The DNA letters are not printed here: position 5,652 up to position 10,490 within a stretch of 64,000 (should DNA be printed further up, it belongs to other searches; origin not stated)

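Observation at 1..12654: PEP-CTERM giant protein next to its own four-pseudopilin cassette: candidate dedicated tip-complex/cargo export pair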

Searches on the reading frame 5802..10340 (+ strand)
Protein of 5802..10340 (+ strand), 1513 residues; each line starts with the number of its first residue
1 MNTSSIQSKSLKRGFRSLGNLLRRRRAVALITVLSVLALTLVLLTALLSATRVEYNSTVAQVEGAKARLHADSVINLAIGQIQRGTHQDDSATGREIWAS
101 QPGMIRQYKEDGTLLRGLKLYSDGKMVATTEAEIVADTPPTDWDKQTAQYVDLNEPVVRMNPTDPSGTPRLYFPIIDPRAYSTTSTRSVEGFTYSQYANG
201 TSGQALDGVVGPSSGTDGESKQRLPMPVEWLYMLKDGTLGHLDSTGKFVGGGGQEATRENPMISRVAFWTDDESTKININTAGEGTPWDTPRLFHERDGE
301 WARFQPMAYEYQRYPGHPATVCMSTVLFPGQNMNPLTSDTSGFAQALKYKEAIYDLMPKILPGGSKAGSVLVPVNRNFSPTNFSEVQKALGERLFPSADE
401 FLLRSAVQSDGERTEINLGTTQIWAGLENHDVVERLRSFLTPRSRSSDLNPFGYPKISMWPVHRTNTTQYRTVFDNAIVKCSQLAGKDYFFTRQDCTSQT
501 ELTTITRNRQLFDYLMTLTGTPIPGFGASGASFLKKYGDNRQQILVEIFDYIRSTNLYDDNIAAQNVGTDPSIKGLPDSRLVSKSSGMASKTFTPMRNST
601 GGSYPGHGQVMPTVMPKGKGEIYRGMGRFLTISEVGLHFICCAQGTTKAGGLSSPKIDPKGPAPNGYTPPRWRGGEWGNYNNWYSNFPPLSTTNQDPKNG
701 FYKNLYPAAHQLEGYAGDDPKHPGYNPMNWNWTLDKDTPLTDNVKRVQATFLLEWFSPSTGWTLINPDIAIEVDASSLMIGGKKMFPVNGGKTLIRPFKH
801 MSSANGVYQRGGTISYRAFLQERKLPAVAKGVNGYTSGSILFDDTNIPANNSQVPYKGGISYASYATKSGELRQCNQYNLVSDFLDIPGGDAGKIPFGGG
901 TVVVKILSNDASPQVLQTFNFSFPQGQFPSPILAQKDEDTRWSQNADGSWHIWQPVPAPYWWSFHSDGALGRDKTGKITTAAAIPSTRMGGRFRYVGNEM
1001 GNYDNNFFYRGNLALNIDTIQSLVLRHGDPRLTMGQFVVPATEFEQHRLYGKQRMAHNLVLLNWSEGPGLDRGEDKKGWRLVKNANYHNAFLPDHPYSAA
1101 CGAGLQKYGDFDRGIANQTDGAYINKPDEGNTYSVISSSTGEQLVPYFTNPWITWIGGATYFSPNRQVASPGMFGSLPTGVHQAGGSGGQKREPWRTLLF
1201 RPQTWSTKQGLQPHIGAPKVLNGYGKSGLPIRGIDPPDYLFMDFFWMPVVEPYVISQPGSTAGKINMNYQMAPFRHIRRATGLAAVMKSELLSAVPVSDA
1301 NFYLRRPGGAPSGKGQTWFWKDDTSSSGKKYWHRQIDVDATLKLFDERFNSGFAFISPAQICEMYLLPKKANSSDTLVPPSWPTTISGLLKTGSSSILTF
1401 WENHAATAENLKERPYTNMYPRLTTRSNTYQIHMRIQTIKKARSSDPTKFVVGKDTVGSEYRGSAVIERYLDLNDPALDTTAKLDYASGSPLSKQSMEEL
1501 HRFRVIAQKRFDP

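Call 6: search_protein_families(library=ncbifam, proteins=[window:5802-10340:+], max_evalue=0.01)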
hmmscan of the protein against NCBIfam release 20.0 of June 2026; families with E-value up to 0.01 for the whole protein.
window:5802-10340:+ (1513 aa): 2 families
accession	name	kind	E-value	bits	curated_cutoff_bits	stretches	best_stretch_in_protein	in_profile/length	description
TIGR02600.1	Verru_Chthon_A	subfamily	2.8e-282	939.9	332.3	1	28-1513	2-1296/1296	Verru_Chthon cassette protein A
NF037980.1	T2SS_GspK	equivalog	3.9e-07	29.9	130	1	28-105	4-83/307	type II secretion system minor pseudopilin GspK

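Call 7: search_protein_families(library=pfam, proteins=[window:5802-10340:+], max_evalue=0.01)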
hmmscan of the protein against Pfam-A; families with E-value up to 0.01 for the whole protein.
window:5802-10340:+ (1513 aa): 0 families

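Call 9: find_homologous_proteins(query=window:5802-10340:+, max_evalue=1e-10)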
Query window:5802-10340:+ (1513 aa): 1131 proteins with E <= 1e-10 among 8000 candidates; the best 120 are listed.
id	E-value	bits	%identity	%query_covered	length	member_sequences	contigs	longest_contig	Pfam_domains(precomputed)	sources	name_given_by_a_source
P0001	0.0e+0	3264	91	100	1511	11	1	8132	-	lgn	-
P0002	0.0e+0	2860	80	99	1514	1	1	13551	-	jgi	jgi:uncharacterized protein (TIGR02600 family)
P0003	0.0e+0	2843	79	100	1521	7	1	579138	-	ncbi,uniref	ncbi:Verru_Chthon cassette protein A [Prosthecobacter sp.]|uniref:Verru_Chthon cassette protein A n=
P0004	0.0e+0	2822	80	99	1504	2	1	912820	-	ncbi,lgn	ncbi:MAG: Verru_Chthon cassette protein A [Verrucomicrobiaceae bacterium]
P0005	0.0e+0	2822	79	98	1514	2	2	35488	-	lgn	-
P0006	0.0e+0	2819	78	100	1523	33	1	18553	-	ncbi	-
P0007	0.0e+0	2771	78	100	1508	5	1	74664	-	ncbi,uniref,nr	ncbi:MAG: Verru_Chthon cassette protein A [Prosthecobacter sp.]|uniref:Verru_Chthon cassette protein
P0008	0.0e+0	2762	78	98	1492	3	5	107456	-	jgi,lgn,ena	-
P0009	0.0e+0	2756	77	99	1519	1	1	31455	-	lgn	-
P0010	0.0e+0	2750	76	99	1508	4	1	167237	-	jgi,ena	-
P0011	0.0e+0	2706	75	98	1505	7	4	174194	-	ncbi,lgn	-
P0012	0.0e+0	2677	75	99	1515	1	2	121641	-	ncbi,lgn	-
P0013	0.0e+0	2674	75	98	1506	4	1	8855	-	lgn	-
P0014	0.0e+0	2651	74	100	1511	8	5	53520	-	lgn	-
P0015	0.0e+0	2623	74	99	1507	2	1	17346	-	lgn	-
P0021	0.0e+0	2443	68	100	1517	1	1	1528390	-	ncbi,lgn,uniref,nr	ncbi:uncharacterized protein (TIGR02600 family) [Prosthecobacter fusiformis]|uniref:Uncharacterized 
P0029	0.0e+0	2321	67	99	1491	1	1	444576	-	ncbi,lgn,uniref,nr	ncbi:uncharacterized protein (TIGR02600 family) [Roseimicrobium gellanilyticum]|uniref:Uncharacteriz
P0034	0.0e+0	2249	65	99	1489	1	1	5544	-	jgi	jgi:uncharacterized protein (TIGR02600 family)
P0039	0.0e+0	1564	50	98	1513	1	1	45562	-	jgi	jgi:uncharacterized protein (TIGR02600 family)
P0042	0.0e+0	1491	48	99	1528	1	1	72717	-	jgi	jgi:uncharacterized protein (TIGR02600 family)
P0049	2.9e-256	872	37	65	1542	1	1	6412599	-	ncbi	-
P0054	3.0e-251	855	36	98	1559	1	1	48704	-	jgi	jgi:uncharacterized protein (TIGR02600 family)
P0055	3.3e-251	855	38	98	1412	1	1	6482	-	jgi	jgi:uncharacterized protein (TIGR02600 family)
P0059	8.5e-250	850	36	97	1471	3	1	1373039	-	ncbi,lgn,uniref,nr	ncbi:Verru_Chthon cassette protein A [Prosthecobacter vanneervenii]|uniref:Uncharacterized protein (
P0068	1.5e-247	843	37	99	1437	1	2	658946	-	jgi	jgi:uncharacterized protein (TIGR02600 family)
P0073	2.3e-246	839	37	99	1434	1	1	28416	-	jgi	jgi:uncharacterized protein (TIGR02600 family)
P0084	8.3e-242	824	37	98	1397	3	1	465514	-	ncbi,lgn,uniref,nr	ncbi:uncharacterized protein (TIGR02600 family) [Roseimicrobium gellanilyticum]|uniref:Uncharacteriz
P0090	8.3e-240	817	35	99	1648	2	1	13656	-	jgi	jgi:uncharacterized protein (TIGR02600 family)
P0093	4.1e-239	815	34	99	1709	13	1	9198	-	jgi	jgi:uncharacterized protein (TIGR02600 family)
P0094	4.2e-239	815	37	63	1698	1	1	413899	-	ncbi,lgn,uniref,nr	ncbi:Verru_Chthon cassette protein A [Phragmitibacter flavus]|uniref:Verru_Chthon cassette protein A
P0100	4.7e-237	808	35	65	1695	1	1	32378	-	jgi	jgi:uncharacterized protein (TIGR02600 family)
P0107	9.7e-233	794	34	65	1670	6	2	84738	-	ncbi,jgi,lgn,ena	jgi:uncharacterized protein (TIGR02600 family)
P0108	4.6e-232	792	35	63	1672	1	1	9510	-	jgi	jgi:uncharacterized protein (TIGR02600 family)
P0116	7.9e-228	778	42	41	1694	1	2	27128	-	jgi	jgi:uncharacterized protein (TIGR02600 family)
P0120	1.7e-226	773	34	63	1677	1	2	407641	-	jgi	jgi:uncharacterized protein (TIGR02600 family)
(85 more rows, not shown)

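Call 12: find_related_loci(query=A1, collection=genome_contigs, flank=10000)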
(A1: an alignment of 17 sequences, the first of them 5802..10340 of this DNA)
Query A1 (1513 aa) in genome_contigs; peptide patterns used: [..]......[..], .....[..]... (x = any residue, [..] = any of these).
423 stretches matched a pattern; 395 encode a relative of the query (tblastn E <= 1e-3); the best 80 are kept; 77 distinct loci.
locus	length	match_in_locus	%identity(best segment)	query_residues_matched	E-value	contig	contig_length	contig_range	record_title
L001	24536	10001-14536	86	1-1513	0e+0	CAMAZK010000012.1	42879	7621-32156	MAG: Akkermansia muciniphila isolate MiH-14oct19-163 genome assembly, contig: MiH-14oct19-C1465, whole genome shotgun se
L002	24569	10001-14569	78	1-1513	0e+0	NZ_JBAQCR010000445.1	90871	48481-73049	MAG: Prosthecobacter sp. isolate MFD12010_ilm_asm_bin26 k127_133823, whole genome shotgun sequence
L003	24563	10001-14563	78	1-1513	0e+0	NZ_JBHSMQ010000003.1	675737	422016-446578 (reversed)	Prosthecobacter fluviatilis strain KACC 12649 spades_K_17_127_3, whole genome shotgun sequence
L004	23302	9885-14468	78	1-1513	0e+0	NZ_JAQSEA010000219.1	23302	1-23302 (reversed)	MAG: Prosthecobacter sp. isolate D1-2020 MAG001 NODE_431_length_23302_cov_7.244419, whole genome shotgun sequence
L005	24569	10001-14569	78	1-1513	0e+0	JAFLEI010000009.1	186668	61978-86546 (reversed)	MAG: Verrucomicrobia bacterium isolate UWPOB_VERRUCO4 gnl_X_EBJCEAFM_9, whole genome shotgun sequence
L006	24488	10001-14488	78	27-1513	0e+0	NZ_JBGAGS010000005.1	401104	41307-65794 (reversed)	MAG: Prosthecobacter sp. isolate MAG_MBR_H125.70 MBRH125-70_opera_contig_177, whole genome shotgun sequence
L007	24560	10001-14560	77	1-1513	0e+0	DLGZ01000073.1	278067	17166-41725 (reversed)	MAG TPA_asm: Verrucomicrobiaceae bacterium UBA7681 UBA7681_contig_5618, whole genome shotgun sequence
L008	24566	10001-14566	78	1-1513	0e+0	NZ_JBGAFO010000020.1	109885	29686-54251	MAG: Prosthecobacter sp. isolate MAG_MBR_H125.48 MBRH125-48_opera_contig_910, whole genome shotgun sequence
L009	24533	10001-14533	74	1-1513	0e+0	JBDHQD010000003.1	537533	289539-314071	MAG: Prosthecobacter sp. isolate AS-MESO-OLR.148 NODE_11_length_537533_cov_77.920460, whole genome shotgun sequence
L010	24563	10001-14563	78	1-1513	0e+0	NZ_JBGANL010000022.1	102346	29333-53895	MAG: Prosthecobacter sp. isolate MAG_MBR_H10.39 MBRH10-39_opera_contig_923, whole genome shotgun sequence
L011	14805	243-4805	78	1-1513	0e+0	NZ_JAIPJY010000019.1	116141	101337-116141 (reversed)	MAG: Prosthecobacter sp. isolate Tobar12.5m-G46 Tobar12-5m-C123, whole genome shotgun sequence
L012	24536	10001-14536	79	1-1513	0e+0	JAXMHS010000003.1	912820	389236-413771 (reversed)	MAG: Verrucomicrobiaceae bacterium isolate STL-VER10 C2.107.fa-3, whole genome shotgun sequence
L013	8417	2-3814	78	239-1513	0e+0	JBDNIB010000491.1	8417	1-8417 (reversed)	MAG: Prosthecobacter sp. isolate concoct.51.WLB k141_779214, whole genome shotgun sequence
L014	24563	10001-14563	79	1-1513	0e+0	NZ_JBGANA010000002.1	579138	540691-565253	MAG: Prosthecobacter sp. isolate MAG_AAO_H125.6 AAOH125-6_opera_contig_42, whole genome shotgun sequence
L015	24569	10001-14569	75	1-1513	0e+0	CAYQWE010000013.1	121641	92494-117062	MAG TPA_asm: uncultured Brevifollis sp. isolate binchicken_co322_209 genome assembly, contig: NODE_269_length_121641_cov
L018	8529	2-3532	51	369-1512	0e+0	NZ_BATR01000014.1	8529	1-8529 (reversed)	Verrucomicrobium sp. BvORR106, whole genome shotgun sequence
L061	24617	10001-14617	52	28-1512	0e+0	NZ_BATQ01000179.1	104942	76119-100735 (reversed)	Verrucomicrobium sp. BvORR034, whole genome shotgun sequence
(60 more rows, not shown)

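Call 24: find_encoding_contigs(protein=P0021, flank=10000, max_places=2)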
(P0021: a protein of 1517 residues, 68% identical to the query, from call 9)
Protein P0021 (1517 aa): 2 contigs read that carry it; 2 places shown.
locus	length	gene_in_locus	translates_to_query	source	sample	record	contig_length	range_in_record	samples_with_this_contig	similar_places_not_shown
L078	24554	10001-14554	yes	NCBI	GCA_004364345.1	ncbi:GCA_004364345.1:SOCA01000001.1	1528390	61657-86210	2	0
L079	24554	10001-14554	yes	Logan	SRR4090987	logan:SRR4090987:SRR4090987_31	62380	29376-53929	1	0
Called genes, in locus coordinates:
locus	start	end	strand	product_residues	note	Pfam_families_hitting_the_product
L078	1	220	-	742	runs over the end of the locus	PF03971:IDH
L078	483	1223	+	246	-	PF00072:Response_reg, PF00196:GerE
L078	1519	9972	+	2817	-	PF12951:PATR (weak)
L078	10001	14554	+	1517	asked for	-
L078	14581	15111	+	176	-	-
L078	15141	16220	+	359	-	PF07963:N_methyl (weak)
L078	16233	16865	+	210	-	-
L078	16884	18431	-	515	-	PF00884:Sulfatase, PF01663:Phosphodiest (faint), PF16347:SGSH_C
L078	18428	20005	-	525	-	PF00884:Sulfatase, PF01676:Metalloenzyme (faint), PF01663:Phosphodiest (faint), PF02995:DUF229 (weak), PF16347:SGSH_C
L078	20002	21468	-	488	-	PF00884:Sulfatase, PF01663:Phosphodiest (faint), PF16347:SGSH_C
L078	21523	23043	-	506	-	PF00884:Sulfatase, PF01663:Phosphodiest (weak), PF16347:SGSH_C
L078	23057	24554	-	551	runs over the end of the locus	PF00884:Sulfatase, PF01663:Phosphodiest (faint), PF16347:SGSH_C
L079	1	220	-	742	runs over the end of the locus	PF03971:IDH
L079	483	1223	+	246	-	PF00072:Response_reg, PF00196:GerE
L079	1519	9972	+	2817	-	PF12951:PATR (weak)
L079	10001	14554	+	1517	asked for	-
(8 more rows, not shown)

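Call 26: search_protein_families(library=ncbifam, proteins=[L078:1519-9969:+, L078:483-1220:+], max_evalue=0.01)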
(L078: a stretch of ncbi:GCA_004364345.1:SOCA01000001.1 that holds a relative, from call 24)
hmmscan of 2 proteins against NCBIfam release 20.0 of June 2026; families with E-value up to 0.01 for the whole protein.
L078:1519-9969:+ (2817 aa): 2 families
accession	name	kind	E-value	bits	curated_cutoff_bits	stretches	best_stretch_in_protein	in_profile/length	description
TIGR02601.1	autotrns_rpt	repeat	7.7e-27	92.7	19.85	4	1497-1527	1-29/32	beta strand repeat protein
TIGR02595.1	PEP_CTERM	domain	0.003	18.3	16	0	2791-2814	1-24/24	PEP-CTERM sorting domain-containing protein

L078:483-1220:+ (246 aa): 111 families (the best 25 are shown)
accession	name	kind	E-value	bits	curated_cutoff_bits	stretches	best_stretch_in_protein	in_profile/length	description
NF052445.1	RespRegMctR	equivalog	5.7e-43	146.7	300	1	31-236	3-201/205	two-component system response regulator MctR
NF011896.0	PRK15369.1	equivalog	2.2e-40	138.5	242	1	31-236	5-206/211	two component system response regulator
NF007935.0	PRK10651.1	equivalog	2.7e-33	115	250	1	30-226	7-202/216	two-component system response regulator NarL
NF047785.1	respo_reg_MadR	equivalog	3.7e-31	108.1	300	1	31-231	2-200/209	MadR family response regulator transcription factor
NF007018.1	PRK09483.1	equivalog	2.4e-30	105.8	280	1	31-237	3-206/217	UvrY/SirA/GacA family response regulator transcription factor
NF007708.0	PRK10403.1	equivalog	4.5e-27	94.9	343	1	31-226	8-200/215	nitrate/nitrite response regulator protein NarP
NF007403.0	PRK09935.1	equivalog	1.6e-26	93.2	271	1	32-232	6-202/210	fimbria biosynthesis transcriptional regulator FimZ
NF007685.0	PRK10360.1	equivalog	1.7e-26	93.3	258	1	31-227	3-185/196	response regulator transcription factor UhpA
NF006900.1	PRK09390.1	equivalog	5.4e-25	88.1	255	1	31-236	6-199/203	response regulator FixJ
NF041830.1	RR_TF_ErdR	exception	5.8e-20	71.9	390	1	33-224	5-195/213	response regulator transcription factor ErdR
NF001965.0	PRK00742.1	subfamily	1e-19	71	293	1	31-134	5-109/357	chemotaxis-specific protein-glutamate methyltransferase CheB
NF007419.0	PRK09958.1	equivalog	1.3e-18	67.3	251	1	33-234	4-198/204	acid-sensing system DNA-binding response regulator EvgA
NF009206.0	PRK12555.1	subfamily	1.1e-15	57.5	342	1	31-130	2-102/340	chemotaxis-specific protein-glutamate methyltransferase CheB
TIGR01818.1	ntrC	equivalog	5e-15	55.2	558.6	1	33-134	2-101/463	nitrogen regulation protein NR(I)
NF040749.1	tetrathio_RR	equivalog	6.6e-15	55.3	290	1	33-226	3-180/191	tetrathionate respiration response regulator TtrR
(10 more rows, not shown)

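Call 32: search_solved_structures(query=A1, max_evalue=10, show_alignments=3)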
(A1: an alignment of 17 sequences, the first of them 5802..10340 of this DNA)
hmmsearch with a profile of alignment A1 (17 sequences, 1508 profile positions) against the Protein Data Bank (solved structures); distinct sequences matched with E-value up to 10: 0.

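Call 74: find_related_loci(query=A7, collection=metagenome_contigs, flank=10000)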
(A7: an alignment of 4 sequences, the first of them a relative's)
Query A7 (1332 aa) in metagenome_contigs; peptide patterns used: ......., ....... (x = any residue, [..] = any of these).
600 stretches matched a pattern (row limit reached: there are more); 419 encode a relative of the query (tblastn E <= 1e-3); the best 80 are kept; 80 distinct loci.
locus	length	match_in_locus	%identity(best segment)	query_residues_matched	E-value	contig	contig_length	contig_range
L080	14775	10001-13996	98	1-1332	0e+0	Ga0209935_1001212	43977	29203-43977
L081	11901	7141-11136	98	1-1332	0e+0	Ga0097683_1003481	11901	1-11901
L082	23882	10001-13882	57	8-1332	0e+0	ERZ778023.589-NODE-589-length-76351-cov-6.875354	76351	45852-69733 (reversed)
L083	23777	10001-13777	57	50-1332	0e+0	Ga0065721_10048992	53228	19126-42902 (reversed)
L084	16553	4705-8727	47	30-1332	0e+0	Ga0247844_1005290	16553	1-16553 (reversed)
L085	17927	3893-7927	46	27-1332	0e+0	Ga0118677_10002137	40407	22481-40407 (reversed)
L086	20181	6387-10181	44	49-1332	0e+0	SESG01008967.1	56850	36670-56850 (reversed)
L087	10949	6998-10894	41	27-1332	0e+0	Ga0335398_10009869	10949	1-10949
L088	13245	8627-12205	41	26-1332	0e+0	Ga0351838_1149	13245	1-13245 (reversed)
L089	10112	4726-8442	41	29-1332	0e+0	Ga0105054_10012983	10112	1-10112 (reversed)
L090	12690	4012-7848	40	26-1332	0e+0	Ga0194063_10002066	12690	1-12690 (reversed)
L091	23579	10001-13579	41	26-1332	0e+0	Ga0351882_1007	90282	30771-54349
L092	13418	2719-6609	40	24-1332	0e+0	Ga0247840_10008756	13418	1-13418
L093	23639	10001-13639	40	30-1332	0e+0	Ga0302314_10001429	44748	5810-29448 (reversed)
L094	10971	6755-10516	40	26-1332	0e+0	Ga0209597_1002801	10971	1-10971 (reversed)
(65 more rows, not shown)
